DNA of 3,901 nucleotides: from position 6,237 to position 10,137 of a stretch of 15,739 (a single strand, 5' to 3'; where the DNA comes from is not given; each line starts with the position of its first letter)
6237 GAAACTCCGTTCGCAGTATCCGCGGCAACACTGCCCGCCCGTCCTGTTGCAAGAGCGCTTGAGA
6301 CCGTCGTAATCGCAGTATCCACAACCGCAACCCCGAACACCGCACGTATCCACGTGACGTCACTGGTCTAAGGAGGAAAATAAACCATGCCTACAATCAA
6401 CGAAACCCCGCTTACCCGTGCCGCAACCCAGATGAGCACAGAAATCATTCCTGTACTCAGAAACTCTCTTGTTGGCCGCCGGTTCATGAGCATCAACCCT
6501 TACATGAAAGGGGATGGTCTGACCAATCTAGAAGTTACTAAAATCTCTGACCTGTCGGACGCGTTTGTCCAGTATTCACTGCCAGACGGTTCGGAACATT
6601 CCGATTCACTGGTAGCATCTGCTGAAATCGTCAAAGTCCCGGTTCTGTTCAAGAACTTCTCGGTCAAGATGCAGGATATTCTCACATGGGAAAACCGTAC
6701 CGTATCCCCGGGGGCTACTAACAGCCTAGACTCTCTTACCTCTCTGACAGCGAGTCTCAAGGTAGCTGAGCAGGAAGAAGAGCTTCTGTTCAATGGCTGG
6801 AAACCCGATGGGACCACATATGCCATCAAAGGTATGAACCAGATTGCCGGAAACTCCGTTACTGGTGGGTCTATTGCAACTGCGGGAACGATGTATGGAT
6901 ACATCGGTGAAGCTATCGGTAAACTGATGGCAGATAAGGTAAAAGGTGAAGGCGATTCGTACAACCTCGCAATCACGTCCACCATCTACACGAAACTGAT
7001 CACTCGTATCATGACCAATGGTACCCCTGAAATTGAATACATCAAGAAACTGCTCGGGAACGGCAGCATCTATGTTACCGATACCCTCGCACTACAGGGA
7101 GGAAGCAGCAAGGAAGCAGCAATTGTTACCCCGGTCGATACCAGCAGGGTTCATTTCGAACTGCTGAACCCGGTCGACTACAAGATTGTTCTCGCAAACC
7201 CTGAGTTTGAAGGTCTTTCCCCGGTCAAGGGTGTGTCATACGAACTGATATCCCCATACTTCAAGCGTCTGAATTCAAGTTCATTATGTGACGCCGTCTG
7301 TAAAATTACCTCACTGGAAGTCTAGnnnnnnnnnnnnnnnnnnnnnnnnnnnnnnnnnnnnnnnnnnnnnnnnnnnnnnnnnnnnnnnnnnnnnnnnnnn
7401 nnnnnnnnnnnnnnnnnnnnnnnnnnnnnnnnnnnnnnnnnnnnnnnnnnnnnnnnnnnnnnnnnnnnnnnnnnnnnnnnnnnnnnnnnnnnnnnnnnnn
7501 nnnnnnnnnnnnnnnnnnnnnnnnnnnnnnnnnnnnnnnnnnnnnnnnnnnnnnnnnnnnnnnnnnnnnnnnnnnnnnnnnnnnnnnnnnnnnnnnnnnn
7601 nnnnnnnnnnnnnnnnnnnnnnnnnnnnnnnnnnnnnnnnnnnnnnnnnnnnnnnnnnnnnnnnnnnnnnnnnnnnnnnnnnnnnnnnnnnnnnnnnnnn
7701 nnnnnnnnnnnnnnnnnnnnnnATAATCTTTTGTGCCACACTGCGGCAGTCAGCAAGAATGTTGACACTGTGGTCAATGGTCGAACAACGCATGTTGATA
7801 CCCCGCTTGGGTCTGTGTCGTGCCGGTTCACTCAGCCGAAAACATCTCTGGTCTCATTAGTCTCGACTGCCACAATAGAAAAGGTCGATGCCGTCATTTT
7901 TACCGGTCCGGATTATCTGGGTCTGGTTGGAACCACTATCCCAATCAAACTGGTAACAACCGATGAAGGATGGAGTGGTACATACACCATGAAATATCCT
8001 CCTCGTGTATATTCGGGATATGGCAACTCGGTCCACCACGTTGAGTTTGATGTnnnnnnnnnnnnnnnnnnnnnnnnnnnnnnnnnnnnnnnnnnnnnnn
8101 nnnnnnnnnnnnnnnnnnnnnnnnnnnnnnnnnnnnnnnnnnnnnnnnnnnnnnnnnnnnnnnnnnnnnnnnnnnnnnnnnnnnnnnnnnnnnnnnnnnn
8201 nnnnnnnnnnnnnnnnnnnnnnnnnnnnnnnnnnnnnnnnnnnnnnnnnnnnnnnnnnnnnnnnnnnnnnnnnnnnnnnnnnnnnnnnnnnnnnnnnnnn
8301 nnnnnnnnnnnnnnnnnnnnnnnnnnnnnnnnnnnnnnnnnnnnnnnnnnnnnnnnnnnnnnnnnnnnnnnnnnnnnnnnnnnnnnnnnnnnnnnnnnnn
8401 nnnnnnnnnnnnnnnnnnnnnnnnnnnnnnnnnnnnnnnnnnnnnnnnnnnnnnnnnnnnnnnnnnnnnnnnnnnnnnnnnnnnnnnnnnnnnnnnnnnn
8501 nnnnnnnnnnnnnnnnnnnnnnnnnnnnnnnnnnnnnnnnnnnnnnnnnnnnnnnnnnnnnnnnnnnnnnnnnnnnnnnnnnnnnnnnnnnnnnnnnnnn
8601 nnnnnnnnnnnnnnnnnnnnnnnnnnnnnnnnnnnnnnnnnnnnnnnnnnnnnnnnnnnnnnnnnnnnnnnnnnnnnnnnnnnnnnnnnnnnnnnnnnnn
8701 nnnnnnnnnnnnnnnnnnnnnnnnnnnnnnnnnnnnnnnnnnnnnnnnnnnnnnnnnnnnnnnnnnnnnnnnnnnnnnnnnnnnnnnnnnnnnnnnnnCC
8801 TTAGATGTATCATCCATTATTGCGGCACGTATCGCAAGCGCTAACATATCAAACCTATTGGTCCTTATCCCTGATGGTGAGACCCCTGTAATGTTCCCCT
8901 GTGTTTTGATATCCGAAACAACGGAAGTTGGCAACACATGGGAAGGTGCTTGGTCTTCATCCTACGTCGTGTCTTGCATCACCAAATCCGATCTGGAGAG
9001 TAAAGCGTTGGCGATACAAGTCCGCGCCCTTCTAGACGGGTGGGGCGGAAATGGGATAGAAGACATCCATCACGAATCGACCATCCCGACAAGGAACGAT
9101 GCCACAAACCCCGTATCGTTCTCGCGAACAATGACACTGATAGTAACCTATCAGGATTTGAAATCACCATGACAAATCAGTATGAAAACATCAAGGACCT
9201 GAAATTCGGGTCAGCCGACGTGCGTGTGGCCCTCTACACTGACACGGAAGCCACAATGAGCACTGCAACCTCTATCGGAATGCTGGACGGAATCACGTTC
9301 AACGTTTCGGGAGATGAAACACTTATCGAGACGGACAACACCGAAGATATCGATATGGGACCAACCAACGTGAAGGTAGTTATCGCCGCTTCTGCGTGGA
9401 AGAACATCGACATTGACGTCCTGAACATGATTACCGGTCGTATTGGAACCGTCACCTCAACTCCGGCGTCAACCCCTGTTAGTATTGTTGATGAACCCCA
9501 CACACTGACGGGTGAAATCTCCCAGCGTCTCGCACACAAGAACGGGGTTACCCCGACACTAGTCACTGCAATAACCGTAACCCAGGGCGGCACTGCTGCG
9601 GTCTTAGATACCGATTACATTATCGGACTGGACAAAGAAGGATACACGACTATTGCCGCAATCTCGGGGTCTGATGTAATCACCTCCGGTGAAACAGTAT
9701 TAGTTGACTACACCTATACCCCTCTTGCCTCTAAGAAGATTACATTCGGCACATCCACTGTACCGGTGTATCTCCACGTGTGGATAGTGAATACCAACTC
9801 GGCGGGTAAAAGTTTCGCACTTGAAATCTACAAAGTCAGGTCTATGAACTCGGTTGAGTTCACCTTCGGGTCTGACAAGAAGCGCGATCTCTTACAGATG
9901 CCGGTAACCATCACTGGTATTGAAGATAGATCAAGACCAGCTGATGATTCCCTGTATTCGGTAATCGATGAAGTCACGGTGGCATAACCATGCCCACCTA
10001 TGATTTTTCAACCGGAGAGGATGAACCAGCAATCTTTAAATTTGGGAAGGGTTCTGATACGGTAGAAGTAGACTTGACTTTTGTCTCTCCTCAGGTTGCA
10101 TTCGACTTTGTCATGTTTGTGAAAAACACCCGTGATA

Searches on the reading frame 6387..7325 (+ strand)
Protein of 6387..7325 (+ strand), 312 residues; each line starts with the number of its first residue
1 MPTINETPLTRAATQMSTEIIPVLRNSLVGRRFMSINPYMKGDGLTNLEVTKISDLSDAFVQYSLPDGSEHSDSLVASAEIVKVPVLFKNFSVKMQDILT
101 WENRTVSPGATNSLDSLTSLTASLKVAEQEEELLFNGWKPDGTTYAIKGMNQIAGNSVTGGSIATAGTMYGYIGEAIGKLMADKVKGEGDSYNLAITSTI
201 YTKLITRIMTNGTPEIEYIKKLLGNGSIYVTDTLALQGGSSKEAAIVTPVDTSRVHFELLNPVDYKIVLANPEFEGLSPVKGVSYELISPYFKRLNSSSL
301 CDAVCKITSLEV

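Call 11: search_protein_families(library=phrogs, proteins=[window:6387-7325:+], max_evalue=0.001)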
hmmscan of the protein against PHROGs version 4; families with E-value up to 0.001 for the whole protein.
window:6387-7325:+ (312 aa): 0 families

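Call 12: find_related_loci(query=window:6387-7325:+, collection=viral_contigs, flank=10000)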
Query window:6387-7325:+ (312 aa) in viral_contigs; peptide patterns used: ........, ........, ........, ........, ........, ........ (x = any residue, [..] = any of these).
5 stretches matched a pattern, but none encodes a relative of the query by tblastn (E <= 1e-3).

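Call 14: find_homologous_proteins(query=window:6387-7325:+)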
Query window:6387-7325:+ (312 aa): 32 proteins with E <= 0.001 among 1250 candidates.
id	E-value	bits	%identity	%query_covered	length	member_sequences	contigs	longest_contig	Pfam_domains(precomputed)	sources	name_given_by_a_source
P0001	4.3e-186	635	91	100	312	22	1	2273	PF04454.19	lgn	-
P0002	7.8e-177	605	100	89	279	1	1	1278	PF04454.19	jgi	jgi:uncharacterized linocin/CFP29 family protein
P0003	2.8e-175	599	84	100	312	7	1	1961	PF04454.19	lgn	-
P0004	7.0e-167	572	81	100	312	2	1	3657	PF04454.19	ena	-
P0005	5.5e-122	425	62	99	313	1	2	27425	PF04454.19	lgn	-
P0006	3.6e-116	406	61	100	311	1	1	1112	PF04454.19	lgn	-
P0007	1.2e-105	371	56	99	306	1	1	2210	PF04454.19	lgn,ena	-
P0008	3.4e-101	356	54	99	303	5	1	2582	PF04454.19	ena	-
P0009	1.2e-100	355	56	98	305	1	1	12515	PF04454.19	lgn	-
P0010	1.3e-99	351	55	99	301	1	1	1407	PF04454.19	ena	-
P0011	5.6e-98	346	53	99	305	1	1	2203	PF04454.19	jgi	-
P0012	1.1e-97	345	54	98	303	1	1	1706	PF04454.19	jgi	-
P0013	4.1e-97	343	51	98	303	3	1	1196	PF04454.19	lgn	-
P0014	2.7e-96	340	52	99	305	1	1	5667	PF04454.19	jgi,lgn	-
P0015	3.1e-95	337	54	98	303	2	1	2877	PF04454.19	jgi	-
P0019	8.1e-94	332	53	98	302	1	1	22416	PF04454.19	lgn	-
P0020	6.1e-93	329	53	97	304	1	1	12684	PF04454.19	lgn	-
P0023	1.5e-89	318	49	100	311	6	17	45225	PF04454.19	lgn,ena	-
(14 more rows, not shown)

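Call 16: find_encoding_contigs(protein=P0005, flank=10000, max_places=3)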
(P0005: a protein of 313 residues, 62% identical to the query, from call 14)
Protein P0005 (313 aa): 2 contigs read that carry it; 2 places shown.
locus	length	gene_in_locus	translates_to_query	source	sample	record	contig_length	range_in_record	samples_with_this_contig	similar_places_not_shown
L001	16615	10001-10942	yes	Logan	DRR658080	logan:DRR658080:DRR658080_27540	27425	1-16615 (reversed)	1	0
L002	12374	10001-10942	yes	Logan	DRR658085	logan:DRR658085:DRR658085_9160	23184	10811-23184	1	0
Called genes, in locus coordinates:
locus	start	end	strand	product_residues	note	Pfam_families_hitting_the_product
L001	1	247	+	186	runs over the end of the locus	-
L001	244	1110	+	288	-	PF13708:DUF4942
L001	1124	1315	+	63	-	-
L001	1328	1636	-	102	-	-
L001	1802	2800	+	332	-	-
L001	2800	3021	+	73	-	-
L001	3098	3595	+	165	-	-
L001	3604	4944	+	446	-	PF03237:Terminase_6N, PF04466:Terminase_3, PF17289:Terminase_6C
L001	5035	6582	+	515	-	PF04860:Phage_portal, PF06074:Portal_Mu (weak)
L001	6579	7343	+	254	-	-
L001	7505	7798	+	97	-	-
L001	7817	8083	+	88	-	-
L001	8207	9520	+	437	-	-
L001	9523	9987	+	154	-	PF22758:Phage_cement (weak), PF23982:XM1_gp53_minor_capsid (weak)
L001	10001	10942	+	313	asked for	PF04454:Linocin_M18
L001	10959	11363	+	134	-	-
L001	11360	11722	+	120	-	-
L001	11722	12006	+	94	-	-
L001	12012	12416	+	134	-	PF05069:Phage_tail_S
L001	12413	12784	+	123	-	-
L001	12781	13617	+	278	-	-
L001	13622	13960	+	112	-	-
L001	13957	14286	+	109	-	-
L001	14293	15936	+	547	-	-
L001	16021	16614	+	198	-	?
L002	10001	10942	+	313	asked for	PF04454:Linocin_M18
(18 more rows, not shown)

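Call 17: find_encoding_contigs(protein=P0023, flank=10000, max_places=4)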
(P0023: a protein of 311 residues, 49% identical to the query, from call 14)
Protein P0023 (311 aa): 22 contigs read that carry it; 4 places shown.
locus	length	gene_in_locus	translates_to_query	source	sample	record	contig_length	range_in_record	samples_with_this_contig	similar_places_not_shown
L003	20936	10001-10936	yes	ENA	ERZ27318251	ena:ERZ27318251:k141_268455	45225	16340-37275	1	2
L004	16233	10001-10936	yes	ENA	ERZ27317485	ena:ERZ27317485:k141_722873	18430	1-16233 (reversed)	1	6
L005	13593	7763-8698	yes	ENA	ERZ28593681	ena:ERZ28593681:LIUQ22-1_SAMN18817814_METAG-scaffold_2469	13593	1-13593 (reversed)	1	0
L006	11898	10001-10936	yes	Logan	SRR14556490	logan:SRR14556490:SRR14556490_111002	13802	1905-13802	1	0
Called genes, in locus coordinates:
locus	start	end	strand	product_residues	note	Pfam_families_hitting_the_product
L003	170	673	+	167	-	-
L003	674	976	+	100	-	-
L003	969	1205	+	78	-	-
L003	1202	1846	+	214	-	PF02592:Vut_1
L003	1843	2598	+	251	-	-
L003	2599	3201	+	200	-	PF02195:ParB_N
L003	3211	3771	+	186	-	-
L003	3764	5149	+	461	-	PF03237:Terminase_6N (weak), PF04466:Terminase_3, PF17289:Terminase_6C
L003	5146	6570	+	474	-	PF04860:Phage_portal, PF06074:Portal_Mu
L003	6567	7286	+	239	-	-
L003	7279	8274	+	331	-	PF00535:Glycos_transf_2, PF10111:Glyco_tranf_2_2 (faint), PF13641:Glyco_tranf_2_3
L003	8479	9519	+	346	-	-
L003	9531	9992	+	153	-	-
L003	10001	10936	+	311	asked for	PF04454:Linocin_M18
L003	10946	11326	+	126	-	-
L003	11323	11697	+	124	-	-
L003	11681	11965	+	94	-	-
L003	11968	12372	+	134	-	PF05069:Phage_tail_S (weak)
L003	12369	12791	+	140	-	-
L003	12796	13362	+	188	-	-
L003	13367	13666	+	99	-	-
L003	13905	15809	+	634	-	PF20155:TMP_3 (faint), PF10145:PhageMin_Tail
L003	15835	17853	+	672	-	-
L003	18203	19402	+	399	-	PF00078:RVT_1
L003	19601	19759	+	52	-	-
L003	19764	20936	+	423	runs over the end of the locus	PF00801:PKD (weak), PF18911:PKD_4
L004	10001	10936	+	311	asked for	PF04454:Linocin_M18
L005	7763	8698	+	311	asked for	PF04454:Linocin_M18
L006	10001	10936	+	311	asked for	PF04454:Linocin_M18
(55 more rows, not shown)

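Call 22: find_related_loci(query=A2, collection=genome_contigs, flank=10000)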
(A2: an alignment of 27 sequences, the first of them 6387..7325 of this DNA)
Query A2 (312 aa) in genome_contigs; peptide patterns used: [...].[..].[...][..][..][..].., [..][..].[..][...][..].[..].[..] (x = any residue, [..] = any of these).
35 stretches matched a pattern; 6 encode a relative of the query (tblastn E <= 1e-3); 6 distinct loci.
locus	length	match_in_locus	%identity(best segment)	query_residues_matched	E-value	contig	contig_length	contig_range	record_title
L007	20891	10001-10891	55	6-310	2e-112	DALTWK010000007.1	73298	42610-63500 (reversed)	MAG TPA_asm: Methanocorpusculum sp. isolate HAC006.3 NODE_140_length_73298_cov_60.5531, whole genome shotgun sequence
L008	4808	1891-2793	52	3-310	6e-105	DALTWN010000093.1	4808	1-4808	MAG TPA_asm: Methanocorpusculum sp. isolate HAC007.1 NODE_12353_length_4808_cov_7.07764, whole genome shotgun sequence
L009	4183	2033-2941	50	4-312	4e-101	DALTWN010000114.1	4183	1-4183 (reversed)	MAG TPA_asm: Methanocorpusculum sp. isolate HAC007.1 NODE_15483_length_4183_cov_5.07849, whole genome shotgun sequence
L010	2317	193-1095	50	4-310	1e-101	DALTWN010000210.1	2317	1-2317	MAG TPA_asm: Methanocorpusculum sp. isolate HAC007.1 NODE_40738_length_2317_cov_5.25022, whole genome shotgun sequence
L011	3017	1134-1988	29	20-310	2e-29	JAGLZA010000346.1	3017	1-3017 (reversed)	MAG: candidate division WOR-3 bacterium isolate RS_13_48 ZL320.bin.48.fa_346, whole genome shotgun sequence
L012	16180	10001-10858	29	19-310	7e-29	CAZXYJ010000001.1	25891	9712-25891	MAG TPA_asm: uncultured Halobacteria archaeon isolate SRP068000_co2_232 genome assembly, contig: NODE_1114_length_25891_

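Call 25: find_related_loci(query=A2, collection=viral_contigs, flank=10000)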
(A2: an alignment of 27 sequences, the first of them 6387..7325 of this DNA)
Query A2 (312 aa) in viral_contigs; peptide patterns used: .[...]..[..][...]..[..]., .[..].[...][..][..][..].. (x = any residue, [..] = any of these).
106 stretches matched a pattern; 5 encode a relative of the query (tblastn E <= 1e-3); 5 distinct loci.
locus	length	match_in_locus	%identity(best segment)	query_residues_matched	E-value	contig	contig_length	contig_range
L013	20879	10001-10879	29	4-310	2e-39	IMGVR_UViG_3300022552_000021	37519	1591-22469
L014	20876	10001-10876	31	6-310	1e-33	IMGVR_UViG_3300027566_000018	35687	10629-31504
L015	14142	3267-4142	29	6-310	1e-30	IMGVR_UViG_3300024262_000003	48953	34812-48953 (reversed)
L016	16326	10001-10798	34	15-285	2e-37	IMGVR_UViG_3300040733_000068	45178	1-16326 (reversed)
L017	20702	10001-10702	28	8-234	2e-19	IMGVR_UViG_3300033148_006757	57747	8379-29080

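Call 27: find_related_loci(query=A2, collection=metagenome_contigs, flank=10000)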
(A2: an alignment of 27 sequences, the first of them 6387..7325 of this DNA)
Query A2 (312 aa) in metagenome_contigs; peptide patterns used: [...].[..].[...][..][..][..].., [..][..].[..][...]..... (x = any residue, [..] = any of these).
128 stretches matched a pattern; 11 encode a relative of the query (tblastn E <= 1e-3); 11 distinct loci.
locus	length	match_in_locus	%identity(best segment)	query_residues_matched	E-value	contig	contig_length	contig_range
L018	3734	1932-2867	91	1-312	0e+0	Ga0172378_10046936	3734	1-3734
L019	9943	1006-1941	84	1-312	0e+0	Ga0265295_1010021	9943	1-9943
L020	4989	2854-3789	84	1-312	0e+0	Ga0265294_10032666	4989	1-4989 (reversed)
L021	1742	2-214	93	242-312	5e-41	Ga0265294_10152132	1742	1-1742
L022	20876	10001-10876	31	6-310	1e-33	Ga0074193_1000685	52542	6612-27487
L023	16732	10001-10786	30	3-267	6e-31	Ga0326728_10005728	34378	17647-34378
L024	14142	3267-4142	29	6-310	1e-30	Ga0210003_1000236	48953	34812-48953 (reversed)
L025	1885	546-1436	27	9-310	1e-23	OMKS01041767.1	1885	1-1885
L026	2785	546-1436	27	9-310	1e-23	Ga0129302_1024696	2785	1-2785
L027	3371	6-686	29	78-310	9e-23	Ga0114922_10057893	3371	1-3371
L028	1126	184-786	26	9-217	3e-18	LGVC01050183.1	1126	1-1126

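Call 38: search_protein_families(library=pfam, proteins=[L007:1077-2585:+, L007:2879-4075:+, L007:4109-5062:+, L007:5412-6368:+, L007:7109-8389:-, L007:6355-6915:-, L007:8477-9475:+, L007:193-510:+, L007:522-806:+], max_evalue=0.001)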
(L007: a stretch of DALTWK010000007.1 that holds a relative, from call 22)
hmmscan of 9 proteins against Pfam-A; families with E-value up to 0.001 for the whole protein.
L007:1077-2585:+ (502 aa): 3 families
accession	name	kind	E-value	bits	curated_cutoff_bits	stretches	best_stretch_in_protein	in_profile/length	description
PF03496.20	ADPrib_exo_Tox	-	4.2e-14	52.8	23.4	1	307-475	31-192/196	ADP-ribosyltransferase exoenzyme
PF04108.17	ATG17_like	-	4.7e-05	23.5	43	0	114-201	11-98/355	Autophagy protein ATG17-like domain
PF06419.17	COG6_N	-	0.00064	20.3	27.4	0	33-91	29-87/114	Conserved oligomeric complex COG6, N-terminal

L007:2879-4075:+ (398 aa): 2 families
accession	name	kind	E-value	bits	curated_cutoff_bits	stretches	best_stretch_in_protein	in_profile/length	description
PF08238.18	Sel1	-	1.2e-69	228.7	30.7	6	240-273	3-36/36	Sel1 repeat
PF23310.1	TPR_27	-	0.00028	21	27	0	88-131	50-95/110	Plant tetratrico peptide repeats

L007:4109-5062:+ (317 aa): 0 families

L007:5412-6368:+ (318 aa): 0 families

L007:7109-8389:- (426 aa): 1 family
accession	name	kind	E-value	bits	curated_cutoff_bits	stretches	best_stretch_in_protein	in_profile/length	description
PF04860.17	Phage_portal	-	0.0003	20.5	39.1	1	73-409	16-321/321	Phage portal protein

L007:6355-6915:- (186 aa): 3 families
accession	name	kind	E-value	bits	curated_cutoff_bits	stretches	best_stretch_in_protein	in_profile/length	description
PF13424.12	TPR_12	-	2.7e-07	31.1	30.1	0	115-138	4-28/77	Tetratricopeptide repeat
PF07719.23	TPR_2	-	3e-05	24.3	27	0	115-138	3-26/34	Tetratricopeptide repeat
PF13374.12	TPR_10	-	0.00081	19.8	27.5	0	119-138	8-27/42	Tetratricopeptide repeat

L007:8477-9475:+ (332 aa): 1 family
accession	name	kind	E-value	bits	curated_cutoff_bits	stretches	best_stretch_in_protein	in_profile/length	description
PF05300.16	MIC19_MIC25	-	0.00063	20.7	33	1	197-279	31-114/168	MICOS complex subunit MIC19/MIC25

L007:193-510:+ (105 aa): 0 families

L007:522-806:+ (94 aa): 0 families

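Call 39: find_encoding_contigs(protein=P0019, flank=10000, max_places=1)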
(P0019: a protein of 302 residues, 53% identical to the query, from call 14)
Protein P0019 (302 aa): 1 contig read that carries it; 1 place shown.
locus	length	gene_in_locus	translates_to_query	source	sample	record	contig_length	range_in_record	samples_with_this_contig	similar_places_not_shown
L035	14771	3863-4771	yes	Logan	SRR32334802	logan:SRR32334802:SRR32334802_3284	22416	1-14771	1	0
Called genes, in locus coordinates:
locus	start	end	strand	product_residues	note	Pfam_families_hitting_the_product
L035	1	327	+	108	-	?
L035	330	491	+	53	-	-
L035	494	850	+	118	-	-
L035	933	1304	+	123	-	-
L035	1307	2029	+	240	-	-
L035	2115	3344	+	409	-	-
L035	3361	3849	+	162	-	-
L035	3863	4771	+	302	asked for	PF04454:Linocin_M18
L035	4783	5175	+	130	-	-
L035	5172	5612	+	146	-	-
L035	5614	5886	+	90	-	-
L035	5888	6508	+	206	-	-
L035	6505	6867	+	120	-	-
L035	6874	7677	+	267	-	PF27730:UCP028589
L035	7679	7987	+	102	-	-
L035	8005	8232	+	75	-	-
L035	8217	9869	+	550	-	-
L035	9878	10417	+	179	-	-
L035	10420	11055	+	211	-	-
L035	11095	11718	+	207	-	-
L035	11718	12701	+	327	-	-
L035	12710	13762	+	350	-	PF18998:Flg_new_2 (faint)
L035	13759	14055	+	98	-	-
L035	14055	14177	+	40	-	-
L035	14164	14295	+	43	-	-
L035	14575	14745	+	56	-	-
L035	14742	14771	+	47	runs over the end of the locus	-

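Call 40: find_encoding_contigs(protein=P0009, flank=10000, max_places=1)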
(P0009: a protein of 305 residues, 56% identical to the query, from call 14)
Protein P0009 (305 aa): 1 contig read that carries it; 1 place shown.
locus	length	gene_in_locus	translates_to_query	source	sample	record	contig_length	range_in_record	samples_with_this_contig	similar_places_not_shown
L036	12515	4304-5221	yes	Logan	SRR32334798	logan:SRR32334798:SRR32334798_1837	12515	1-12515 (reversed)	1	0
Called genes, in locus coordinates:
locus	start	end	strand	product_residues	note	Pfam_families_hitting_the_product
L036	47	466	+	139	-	-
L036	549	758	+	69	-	-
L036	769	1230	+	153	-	-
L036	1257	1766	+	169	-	-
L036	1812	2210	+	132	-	-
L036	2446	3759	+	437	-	-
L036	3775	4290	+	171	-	-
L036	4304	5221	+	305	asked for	PF04454:Linocin_M18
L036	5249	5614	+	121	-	-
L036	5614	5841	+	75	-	-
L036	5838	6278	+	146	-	-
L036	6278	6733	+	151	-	-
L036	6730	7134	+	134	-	PF12691:Phage_tail_terminator_6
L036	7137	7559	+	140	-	-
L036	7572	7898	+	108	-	-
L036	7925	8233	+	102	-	-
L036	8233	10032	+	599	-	PF10145:PhageMin_Tail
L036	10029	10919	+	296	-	PF05709:Sipho_tail, PF22768:SPP1_Dit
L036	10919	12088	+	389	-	PF14594:Sipho_Gp37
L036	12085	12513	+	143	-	?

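Call 41: find_encoding_contigs(protein=P0020, flank=10000, max_places=1)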
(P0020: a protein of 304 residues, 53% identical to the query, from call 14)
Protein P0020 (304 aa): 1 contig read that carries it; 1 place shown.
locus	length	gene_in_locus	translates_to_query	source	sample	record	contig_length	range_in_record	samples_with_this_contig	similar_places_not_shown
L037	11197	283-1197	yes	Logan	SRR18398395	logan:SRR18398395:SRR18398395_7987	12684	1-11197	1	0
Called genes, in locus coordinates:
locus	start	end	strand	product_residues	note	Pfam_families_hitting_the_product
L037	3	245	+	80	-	?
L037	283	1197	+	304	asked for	PF04454:Linocin_M18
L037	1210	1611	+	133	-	-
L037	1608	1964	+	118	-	-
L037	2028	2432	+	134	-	PF05069:Phage_tail_S (weak)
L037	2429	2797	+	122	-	-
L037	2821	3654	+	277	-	PF27730:UCP028589 (weak)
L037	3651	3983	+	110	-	-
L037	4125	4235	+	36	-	-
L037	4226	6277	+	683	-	-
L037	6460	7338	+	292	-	PF05709:Sipho_tail (weak), PF22768:SPP1_Dit (weak)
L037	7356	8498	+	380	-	PF14594:Sipho_Gp37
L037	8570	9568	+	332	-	-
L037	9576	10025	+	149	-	-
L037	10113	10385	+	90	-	-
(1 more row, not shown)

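Call 44: search_protein_families(library=pfam, proteins=[L007:13802-14884:+, L007:15170-16693:+, L007:17346-17840:+, L007:17954-19558:+, L007:20117-20884:-, L007:17638-18459:-, L007:13170-13790:+], max_evalue=0.001)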
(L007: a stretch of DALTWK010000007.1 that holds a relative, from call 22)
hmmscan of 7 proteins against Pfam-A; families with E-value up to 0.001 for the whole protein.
L007:13802-14884:+ (360 aa): 0 families

L007:15170-16693:+ (507 aa): 0 families

L007:17346-17840:+ (164 aa): 0 families

L007:17954-19558:+ (534 aa): 0 families

L007:20117-20884:- (255 aa): 0 families

L007:17638-18459:- (273 aa): 0 families

L007:13170-13790:+ (206 aa): 0 families

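Call 55: search_dna_similar(query=window:6387-7325:+, collection=phages, mode=protein, max_rows=15)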
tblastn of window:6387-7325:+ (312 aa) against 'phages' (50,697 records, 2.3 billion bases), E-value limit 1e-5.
No match.

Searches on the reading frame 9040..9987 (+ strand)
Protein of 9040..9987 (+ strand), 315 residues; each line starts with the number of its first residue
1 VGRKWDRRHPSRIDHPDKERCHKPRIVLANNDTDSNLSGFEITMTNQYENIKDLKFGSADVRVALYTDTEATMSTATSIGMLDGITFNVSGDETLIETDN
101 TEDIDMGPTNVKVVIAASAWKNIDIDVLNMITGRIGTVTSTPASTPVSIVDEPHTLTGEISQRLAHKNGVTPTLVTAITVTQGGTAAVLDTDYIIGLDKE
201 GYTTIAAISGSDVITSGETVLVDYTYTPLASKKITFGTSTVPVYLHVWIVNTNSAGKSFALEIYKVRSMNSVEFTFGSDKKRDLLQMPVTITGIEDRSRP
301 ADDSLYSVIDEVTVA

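Call 11: search_protein_families(library=phrogs, proteins=[window:9040-9987:+], max_evalue=0.001)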
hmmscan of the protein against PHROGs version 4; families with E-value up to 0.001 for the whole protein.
window:9040-9987:+ (315 aa): 1 family
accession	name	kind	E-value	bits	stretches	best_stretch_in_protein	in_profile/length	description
phrog_807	-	tail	5.8e-10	40.1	1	122-306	77-249/256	major tail protein with Ig-like domain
